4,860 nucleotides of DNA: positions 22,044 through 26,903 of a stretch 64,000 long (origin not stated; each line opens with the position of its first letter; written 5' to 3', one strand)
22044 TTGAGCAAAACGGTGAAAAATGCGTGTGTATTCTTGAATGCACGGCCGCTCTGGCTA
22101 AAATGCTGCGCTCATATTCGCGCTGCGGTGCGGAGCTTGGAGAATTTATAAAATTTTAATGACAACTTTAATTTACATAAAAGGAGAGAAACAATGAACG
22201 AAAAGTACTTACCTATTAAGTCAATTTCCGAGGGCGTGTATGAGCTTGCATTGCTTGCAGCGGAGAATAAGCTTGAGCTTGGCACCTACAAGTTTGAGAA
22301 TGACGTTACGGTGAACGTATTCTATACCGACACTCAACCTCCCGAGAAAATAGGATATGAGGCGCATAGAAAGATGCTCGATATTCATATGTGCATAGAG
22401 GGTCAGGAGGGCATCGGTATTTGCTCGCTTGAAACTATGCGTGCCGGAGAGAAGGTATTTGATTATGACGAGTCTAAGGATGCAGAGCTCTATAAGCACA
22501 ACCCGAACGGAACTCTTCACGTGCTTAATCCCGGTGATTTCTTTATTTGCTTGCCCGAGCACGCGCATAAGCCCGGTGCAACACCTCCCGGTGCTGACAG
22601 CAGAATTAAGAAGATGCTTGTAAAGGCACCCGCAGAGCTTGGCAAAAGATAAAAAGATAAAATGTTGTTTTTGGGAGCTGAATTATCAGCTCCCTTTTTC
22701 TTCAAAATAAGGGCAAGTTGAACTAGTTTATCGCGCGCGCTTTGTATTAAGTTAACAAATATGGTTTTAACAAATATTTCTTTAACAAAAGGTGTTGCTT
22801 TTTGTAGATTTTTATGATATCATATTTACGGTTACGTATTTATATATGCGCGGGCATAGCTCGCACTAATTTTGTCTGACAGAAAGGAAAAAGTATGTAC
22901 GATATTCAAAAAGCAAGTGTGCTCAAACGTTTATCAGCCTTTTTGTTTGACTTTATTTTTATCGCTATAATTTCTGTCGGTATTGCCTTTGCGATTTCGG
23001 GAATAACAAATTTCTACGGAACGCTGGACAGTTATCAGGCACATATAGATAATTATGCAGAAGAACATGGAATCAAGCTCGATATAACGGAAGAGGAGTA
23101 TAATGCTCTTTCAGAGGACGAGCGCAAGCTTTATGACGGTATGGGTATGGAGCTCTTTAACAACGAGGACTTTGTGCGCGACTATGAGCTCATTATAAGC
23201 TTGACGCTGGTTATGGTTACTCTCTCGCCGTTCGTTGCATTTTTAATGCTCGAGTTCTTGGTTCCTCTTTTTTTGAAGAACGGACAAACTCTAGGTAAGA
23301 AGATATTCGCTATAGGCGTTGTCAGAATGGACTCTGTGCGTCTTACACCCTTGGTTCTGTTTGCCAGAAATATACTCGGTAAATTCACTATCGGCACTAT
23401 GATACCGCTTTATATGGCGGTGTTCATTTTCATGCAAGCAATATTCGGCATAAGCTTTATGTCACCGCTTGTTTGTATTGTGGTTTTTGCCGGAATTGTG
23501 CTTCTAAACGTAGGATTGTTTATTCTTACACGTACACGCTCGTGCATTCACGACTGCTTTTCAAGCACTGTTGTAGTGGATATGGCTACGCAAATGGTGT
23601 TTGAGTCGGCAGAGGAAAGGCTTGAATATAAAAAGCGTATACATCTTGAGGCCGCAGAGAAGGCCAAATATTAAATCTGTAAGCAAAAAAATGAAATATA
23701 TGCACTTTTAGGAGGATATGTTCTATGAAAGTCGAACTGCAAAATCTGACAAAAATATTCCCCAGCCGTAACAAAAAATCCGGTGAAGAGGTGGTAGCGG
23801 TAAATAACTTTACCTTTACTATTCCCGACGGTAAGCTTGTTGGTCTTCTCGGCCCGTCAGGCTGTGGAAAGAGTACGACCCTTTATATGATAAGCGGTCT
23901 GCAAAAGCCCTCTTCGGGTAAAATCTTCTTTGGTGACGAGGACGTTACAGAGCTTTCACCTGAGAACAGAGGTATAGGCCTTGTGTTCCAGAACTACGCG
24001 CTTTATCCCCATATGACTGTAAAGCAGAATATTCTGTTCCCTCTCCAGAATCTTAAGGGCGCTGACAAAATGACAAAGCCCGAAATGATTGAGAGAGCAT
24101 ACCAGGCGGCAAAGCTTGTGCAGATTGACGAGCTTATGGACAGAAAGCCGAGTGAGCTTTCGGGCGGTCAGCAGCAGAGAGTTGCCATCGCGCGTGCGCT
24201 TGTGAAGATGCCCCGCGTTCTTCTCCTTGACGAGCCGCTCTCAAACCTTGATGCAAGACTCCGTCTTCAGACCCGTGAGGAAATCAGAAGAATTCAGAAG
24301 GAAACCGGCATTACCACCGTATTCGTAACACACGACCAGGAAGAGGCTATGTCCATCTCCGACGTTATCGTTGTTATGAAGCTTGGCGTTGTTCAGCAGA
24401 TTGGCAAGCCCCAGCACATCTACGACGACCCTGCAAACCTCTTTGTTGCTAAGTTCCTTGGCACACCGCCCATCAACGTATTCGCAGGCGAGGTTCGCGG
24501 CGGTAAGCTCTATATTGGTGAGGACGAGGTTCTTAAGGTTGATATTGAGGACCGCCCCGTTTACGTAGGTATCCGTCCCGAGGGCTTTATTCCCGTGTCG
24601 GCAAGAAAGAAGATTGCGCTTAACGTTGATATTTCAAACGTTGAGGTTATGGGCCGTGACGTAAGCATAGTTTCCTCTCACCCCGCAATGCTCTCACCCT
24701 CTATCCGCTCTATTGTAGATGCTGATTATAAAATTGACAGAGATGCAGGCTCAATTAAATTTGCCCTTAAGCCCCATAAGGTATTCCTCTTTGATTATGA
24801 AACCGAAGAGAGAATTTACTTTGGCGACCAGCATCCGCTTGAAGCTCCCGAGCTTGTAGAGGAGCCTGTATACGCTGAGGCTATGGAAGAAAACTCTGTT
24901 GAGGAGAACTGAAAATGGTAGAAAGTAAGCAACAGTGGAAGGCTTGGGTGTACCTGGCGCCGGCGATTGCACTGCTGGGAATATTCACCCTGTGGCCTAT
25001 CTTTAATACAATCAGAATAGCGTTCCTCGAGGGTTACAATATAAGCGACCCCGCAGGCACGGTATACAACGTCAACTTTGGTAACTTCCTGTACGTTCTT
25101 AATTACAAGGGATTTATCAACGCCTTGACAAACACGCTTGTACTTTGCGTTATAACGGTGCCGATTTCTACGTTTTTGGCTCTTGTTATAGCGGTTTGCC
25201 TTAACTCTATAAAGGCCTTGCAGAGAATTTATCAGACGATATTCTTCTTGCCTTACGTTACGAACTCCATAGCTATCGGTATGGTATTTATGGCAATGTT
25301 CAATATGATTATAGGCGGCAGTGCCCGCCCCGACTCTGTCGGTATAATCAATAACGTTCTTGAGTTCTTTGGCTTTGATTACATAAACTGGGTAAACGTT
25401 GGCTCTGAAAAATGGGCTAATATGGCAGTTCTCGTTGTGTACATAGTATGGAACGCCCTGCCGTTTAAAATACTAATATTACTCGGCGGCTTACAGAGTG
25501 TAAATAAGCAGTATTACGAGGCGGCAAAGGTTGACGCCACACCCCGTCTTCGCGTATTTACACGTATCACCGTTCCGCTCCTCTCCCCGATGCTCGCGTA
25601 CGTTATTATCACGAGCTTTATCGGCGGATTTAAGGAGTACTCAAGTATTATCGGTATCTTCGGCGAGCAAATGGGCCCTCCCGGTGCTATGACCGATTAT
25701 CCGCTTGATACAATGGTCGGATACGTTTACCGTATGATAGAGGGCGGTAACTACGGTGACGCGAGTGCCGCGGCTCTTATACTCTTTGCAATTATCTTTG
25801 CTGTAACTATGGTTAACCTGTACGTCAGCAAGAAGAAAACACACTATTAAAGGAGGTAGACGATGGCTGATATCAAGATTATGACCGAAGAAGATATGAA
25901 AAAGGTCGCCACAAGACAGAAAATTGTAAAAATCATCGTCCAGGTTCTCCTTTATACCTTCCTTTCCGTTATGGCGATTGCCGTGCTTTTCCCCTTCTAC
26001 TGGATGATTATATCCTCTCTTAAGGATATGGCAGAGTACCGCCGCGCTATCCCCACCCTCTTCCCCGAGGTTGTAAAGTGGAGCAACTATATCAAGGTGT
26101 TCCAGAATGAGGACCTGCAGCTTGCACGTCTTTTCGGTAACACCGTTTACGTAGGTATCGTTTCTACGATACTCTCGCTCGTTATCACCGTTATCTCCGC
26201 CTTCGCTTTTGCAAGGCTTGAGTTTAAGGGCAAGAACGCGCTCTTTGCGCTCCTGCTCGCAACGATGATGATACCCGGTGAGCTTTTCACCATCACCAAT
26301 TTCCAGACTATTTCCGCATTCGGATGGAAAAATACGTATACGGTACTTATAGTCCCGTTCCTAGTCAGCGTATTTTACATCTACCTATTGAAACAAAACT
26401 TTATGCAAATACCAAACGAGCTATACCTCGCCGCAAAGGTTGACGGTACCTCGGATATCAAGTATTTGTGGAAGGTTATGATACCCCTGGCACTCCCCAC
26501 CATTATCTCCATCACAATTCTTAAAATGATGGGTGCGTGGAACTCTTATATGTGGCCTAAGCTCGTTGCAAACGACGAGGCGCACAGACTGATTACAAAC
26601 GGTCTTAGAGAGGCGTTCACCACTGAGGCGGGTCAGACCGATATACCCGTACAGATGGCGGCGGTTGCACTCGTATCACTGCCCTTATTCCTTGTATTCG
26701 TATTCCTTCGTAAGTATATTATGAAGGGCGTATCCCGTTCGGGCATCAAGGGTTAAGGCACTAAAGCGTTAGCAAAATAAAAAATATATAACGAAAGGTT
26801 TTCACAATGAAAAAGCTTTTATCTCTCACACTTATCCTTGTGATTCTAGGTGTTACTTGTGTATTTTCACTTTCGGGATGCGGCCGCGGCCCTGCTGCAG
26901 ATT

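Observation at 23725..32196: CUT1 ABC importer co-oriented with an SNase-OB lipoprotein nuclease and a 794-aa multi-module lipoprotein: candidate surface DNA capture / degradation / import locus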

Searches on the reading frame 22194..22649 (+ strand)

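Call 20: search_protein_families(library=pfam, max_evalue=0.001, proteins=[window:22194-22649:+])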
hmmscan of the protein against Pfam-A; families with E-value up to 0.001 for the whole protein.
window:22194-22649:+ (152 aa): 1 family
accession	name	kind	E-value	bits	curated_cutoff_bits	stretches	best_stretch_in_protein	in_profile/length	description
PF04074.18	DUF386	-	8.4e-27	94.4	26.5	1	23-144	28-143/145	YhcH/YjgK/YiaL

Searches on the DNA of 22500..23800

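Call 90: search_rna_families(source=window, start=22500, end=23800, threshold=evalue, max_evalue=1)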
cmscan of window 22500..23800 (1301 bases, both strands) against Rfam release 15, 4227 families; matches with E-value up to 1: 0.
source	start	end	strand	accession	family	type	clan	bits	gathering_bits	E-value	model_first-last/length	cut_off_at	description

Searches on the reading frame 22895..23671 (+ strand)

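Call 7: search_protein_families(library=pfam, max_evalue=0.01, proteins=[window:22895-23671:+])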
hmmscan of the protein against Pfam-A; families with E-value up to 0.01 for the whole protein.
window:22895-23671:+ (259 aa): 1 family
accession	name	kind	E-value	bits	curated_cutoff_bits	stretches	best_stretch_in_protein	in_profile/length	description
PF06271.18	RDD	-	1.6e-11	45.1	24.1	1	7-223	2-136/137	RDD family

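Call 58: search_protein_families(library=ncbifam, max_evalue=0.001, proteins=[window:22895-23671:+])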
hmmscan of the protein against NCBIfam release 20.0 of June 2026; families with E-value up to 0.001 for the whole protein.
window:22895-23671:+ (259 aa): 0 families

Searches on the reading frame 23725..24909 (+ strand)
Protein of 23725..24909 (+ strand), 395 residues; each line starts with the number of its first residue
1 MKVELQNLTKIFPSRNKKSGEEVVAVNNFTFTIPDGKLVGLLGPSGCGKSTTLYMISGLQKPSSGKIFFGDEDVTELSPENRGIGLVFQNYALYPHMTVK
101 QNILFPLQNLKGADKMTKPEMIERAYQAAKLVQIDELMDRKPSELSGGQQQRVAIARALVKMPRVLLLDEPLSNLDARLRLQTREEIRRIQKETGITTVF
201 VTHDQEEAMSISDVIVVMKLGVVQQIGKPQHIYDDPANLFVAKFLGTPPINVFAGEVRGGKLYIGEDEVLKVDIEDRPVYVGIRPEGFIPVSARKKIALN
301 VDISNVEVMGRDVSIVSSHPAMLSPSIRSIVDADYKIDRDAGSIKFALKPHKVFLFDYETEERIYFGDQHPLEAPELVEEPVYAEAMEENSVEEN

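Call 7: search_protein_families(library=pfam, max_evalue=0.01, proteins=[window:23725-24909:+])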
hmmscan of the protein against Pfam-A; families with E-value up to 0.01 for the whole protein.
window:23725-24909:+ (395 aa): 4 families
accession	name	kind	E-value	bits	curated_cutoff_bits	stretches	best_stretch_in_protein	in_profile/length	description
PF00005.33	ABC_tran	-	1.2e-37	130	25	1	26-172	1-136/137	ABC transporter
PF13304.12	AAA_21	-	5.8e-05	23.7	27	0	142-206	235-301/304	AAA domain, putative AbiEii toxin, Type IV TA system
PF17912.7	OB_MalK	-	0.00079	20.7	27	1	246-286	1-51/53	MalK OB fold domain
PF17850.7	CysA_C_terminal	-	0.0015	19.5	29.7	1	251-286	1-39/43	CysA C-terminal regulatory domain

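Call 8: search_protein_families(library=ncbifam, max_evalue=0.01, proteins=[window:23725-24909:+])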
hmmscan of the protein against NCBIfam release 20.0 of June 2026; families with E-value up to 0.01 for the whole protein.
window:23725-24909:+ (395 aa): 188 families (the best 25 are shown)
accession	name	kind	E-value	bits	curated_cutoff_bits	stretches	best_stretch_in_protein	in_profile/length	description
NF008653.0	PRK11650.1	subfamily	1e-102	343.8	432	1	4-364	5-355/357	sn-glycerol-3-phosphate ABC transporter ATP-binding protein UgpC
NF040933.2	ABC_arch_GlcV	equivalog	1.8e-95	319.9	450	1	1-309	1-310/357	glucose ABC transporter ATP-binding protein GlcV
TIGR03265.1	PhnT2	equivalog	3.5e-92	309.3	457.7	1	16-327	10-320/353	putative 2-aminoethylphosphonate ABC transporter ATP-binding protein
NF006987.0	PRK09452.1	equivalog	5e-92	308.5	482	1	17-278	24-275/378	spermidine/putrescine ABC transporter ATP-binding protein PotA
TIGR01187.1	potA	subfamily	5.9e-88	295.1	355.6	1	41-255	1-209/325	polyamine ABC transporter ATP-binding protein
NF008233.0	PRK11000.1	equivalog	1.6e-85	287.2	568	1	18-358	11-355/369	maltose/maltodextrin ABC transporter ATP-binding protein MalK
NF008513.0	PRK11432.1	equivalog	3.2e-84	282.8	496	1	17-317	14-311/351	ferric ABC transporter ATP-binding protein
NF043075.1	MMSYN1_0197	equivalog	1.7e-83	280.4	550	1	18-310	10-299/341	spermidine/putrescine ABC transporter ATP-binding protein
TIGR00968.1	3a0106s01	subfamily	6.9e-79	264.7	342.75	1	18-247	8-233/237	sulfate ABC transporter ATP-binding protein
NF008105.0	PRK10851.1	equivalog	1e-77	261.3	502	1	17-310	9-303/362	sulfate/thiosulfate ABC transporter ATP-binding protein CysA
TIGR03258.1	PhnT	equivalog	6.5e-73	245.8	499.15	1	24-248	22-243/359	2-aminoethylphosphonate ABC transport system ATP-binding subunit PhnT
NF040840.2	tungstate_WtpC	equivalog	3.3e-72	243.6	440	1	26-294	16-281/347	tungstate ABC transporter ATP-binding protein WtpC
NF008621.0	PRK11607.1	equivalog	1.4e-71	241.4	613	1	5-302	22-316/377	putrescine ABC transporter ATP-binding subunit PotG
TIGR01186.1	proV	subfamily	4.8e-64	216.7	326.6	1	23-247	6-232/363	betaine/proline/choline family ABC transporter ATP-binding protein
NF040729.1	ABC_ATP_SaoA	equivalog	1.6e-52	178.4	360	1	2-219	1-207/248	ABC transporter ATP-binding protein SaoA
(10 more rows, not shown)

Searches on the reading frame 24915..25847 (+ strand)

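Call 7: search_protein_families(library=pfam, max_evalue=0.01, proteins=[window:24915-25847:+])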
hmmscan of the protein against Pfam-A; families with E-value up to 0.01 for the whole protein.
window:24915-25847:+ (311 aa): 1 family
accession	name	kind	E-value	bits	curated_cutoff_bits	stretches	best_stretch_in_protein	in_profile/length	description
PF00528.27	BPD_transp_1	-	1.6e-17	64.3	26.4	1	86-305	2-179/184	Binding-protein-dependent transport system inner membrane component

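Call 8: search_protein_families(library=ncbifam, max_evalue=0.01, proteins=[window:24915-25847:+])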
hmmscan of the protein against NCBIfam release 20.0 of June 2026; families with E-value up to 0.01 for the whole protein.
window:24915-25847:+ (311 aa): 18 families
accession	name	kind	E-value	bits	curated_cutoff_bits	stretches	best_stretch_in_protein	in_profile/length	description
NF008232.0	PRK10999.1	equivalog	8.2e-23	80.9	392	1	53-308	265-518/520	maltose ABC transporter permease MalF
NF007852.0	PRK10561.1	equivalog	1.6e-19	70.9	335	1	5-311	9-294/295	sn-glycerol-3-phosphate ABC transporter permease UgpA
NF040931.1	ABC_arch_GlcT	equivalog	3e-15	56.6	360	1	49-298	33-264/278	glucose ABC transporter permease GlcT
TIGR01581.1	Mo_ABC_porter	hypoth_equivalog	4.4e-09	36.1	210.3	1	52-297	4-222/225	ABC transporter permease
TIGR03262.1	PhnU2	equivalog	3.9e-08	32.4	593.25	1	13-237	6-200/546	putative 2-aminoethylphosphonate ABC transporter permease subunit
TIGR02141.1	modB_ABC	equivalog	4.2e-07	29.8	182.6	1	74-303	3-204/208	molybdate ABC transporter permease subunit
TIGR00969.1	3a0106s02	subfamily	2.5e-06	27.1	240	1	52-294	44-259/272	sulfate ABC transporter permease subunit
NF008231.0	PRK10998.1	equivalog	1.6e-05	24.6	261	1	122-243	124-231/296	maltose ABC transporter permease MalG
NF040932.1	ABC_arch_GlcU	equivalog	2.2e-05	24.2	340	1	171-242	139-205/272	glucose ABC transporter permease GlcU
TIGR02140.1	permease_CysW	equivalog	8.1e-05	22.2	329.1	1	54-302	32-253/261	sulfate ABC transporter permease subunit CysW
NF007044.0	PRK09497.1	equivalog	0.00021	20.9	348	1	15-226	13-206/285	spermidine/putrescine ABC transporter permease PotB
TIGR02139.1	permease_CysT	equivalog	0.00022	20.9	246.1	1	52-302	33-257/265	sulfate ABC transporter permease subunit CysT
NF006939.0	PRK09421.1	equivalog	0.0003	20.3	262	1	70-305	11-217/230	molybdate ABC transporter permease subunit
NF008208.0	PRK10971.1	equivalog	0.0007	19.2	415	1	165-252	138-222/277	sulfate/thiosulfate ABC transporter permease CysT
NF007047.0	PRK09500.1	equivalog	0.00072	19.2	326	0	173-309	132-256/257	spermidine/putrescine ABC transporter permease PotC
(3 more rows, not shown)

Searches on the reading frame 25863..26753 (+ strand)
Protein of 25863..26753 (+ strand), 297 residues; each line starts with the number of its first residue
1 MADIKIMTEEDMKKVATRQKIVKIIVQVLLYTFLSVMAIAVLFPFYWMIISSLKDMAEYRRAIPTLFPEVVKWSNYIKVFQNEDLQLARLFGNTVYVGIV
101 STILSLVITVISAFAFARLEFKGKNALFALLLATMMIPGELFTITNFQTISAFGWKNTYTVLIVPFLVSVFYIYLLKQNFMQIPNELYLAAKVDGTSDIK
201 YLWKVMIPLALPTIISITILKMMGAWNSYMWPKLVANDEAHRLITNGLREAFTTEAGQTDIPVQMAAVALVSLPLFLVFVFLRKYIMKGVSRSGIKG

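Call 7: search_protein_families(library=pfam, max_evalue=0.01, proteins=[window:25863-26753:+])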
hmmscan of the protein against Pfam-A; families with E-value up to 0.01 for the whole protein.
window:25863-26753:+ (297 aa): 1 family
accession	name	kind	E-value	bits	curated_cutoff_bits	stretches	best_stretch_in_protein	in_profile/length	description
PF00528.27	BPD_transp_1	-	1.6e-18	67.6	26.4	1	109-291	5-183/184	Binding-protein-dependent transport system inner membrane component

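Call 8: search_protein_families(library=ncbifam, max_evalue=0.01, proteins=[window:25863-26753:+])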
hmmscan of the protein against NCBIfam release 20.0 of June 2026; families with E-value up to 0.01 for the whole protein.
window:25863-26753:+ (297 aa): 14 families
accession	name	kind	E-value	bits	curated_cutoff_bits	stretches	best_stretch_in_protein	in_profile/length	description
NF008210.0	PRK10973.1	equivalog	1.2e-31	110.5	297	1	27-291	9-277/281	sn-glycerol-3-phosphate ABC transporter permease UgpE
NF040932.1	ABC_arch_GlcU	equivalog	5.5e-28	98.4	340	1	28-292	3-266/272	glucose ABC transporter permease GlcU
NF008231.0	PRK10998.1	equivalog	3.2e-17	63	261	1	18-297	8-296/296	maltose ABC transporter permease MalG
TIGR01581.1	Mo_ABC_porter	hypoth_equivalog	2.1e-10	40.5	210.3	1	71-222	5-168/225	ABC transporter permease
NF007047.0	PRK09500.1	equivalog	1.6e-09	37.8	326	1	27-220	4-191/257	spermidine/putrescine ABC transporter permease PotC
NF040839.1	tungstate_WtpB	equivalog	6.9e-09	35.7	340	1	83-223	38-191/251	tungstate ABC transporter permease WtpB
NF011624.0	PRK15050.1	equivalog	2.1e-06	27.1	247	2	14-145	12-129/297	2-aminoethylphosphonate ABC transporter permease subunit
TIGR02141.1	modB_ABC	equivalog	4e-06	26.6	182.6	1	95-221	4-144/208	molybdate ABC transporter permease subunit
NF006939.0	PRK09421.1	equivalog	7.7e-06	25.5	262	0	95-138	16-59/230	molybdate ABC transporter permease subunit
NF008232.0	PRK10999.1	equivalog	4.6e-05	22.3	392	1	161-264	378-475/520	maltose ABC transporter permease MalF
NF007044.0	PRK09497.1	equivalog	0.0001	21.9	348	1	165-281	158-271/285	spermidine/putrescine ABC transporter permease PotB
NF008196.0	PRK10952.1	equivalog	0.00047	19.1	439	1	152-223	203-274/356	glycine betaine/L-proline ABC transporter permease ProW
TIGR00969.1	3a0106s02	subfamily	0.0028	17.1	240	0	72-219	46-205/272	sulfate ABC transporter permease subunit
TIGR01097.1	PhnE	equivalog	0.0094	15.4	216.7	0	32-221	9-191/252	phosphonate ABC transporter, permease protein PhnE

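Call 65: list_cluster_members(proteins=[window:25863-26753:+, window:23725-24909:+, window:26807-28219:+, window:29674-32055:+, window:5262-8450:-, window:41842-42567:-, window:22895-23671:+])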
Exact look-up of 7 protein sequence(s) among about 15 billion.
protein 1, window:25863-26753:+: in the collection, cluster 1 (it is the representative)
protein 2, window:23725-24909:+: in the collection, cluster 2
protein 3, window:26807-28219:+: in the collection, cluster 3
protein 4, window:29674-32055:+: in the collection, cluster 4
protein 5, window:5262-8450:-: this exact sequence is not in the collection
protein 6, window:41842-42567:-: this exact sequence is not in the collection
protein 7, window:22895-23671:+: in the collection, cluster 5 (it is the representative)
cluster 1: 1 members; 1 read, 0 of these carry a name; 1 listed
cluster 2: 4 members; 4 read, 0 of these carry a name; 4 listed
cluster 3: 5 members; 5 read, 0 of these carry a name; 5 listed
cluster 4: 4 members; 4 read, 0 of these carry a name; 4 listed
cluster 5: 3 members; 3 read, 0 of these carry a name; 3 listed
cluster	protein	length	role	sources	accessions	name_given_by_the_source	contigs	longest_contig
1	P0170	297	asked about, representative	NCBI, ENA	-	-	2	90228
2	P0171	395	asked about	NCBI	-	-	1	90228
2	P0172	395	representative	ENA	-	-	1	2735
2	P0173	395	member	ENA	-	-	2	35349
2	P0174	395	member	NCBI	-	-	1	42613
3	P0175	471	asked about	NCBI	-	-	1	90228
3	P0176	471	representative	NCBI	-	-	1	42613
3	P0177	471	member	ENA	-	-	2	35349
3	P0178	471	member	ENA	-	-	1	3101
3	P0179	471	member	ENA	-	-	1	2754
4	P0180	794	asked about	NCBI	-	-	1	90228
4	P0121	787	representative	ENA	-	-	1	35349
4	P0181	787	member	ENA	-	-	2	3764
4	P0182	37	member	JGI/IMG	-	-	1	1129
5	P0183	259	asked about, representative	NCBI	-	-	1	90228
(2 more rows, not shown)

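Call 99: find_encoding_contigs(protein=P0175, flank=4500, max_places=4)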
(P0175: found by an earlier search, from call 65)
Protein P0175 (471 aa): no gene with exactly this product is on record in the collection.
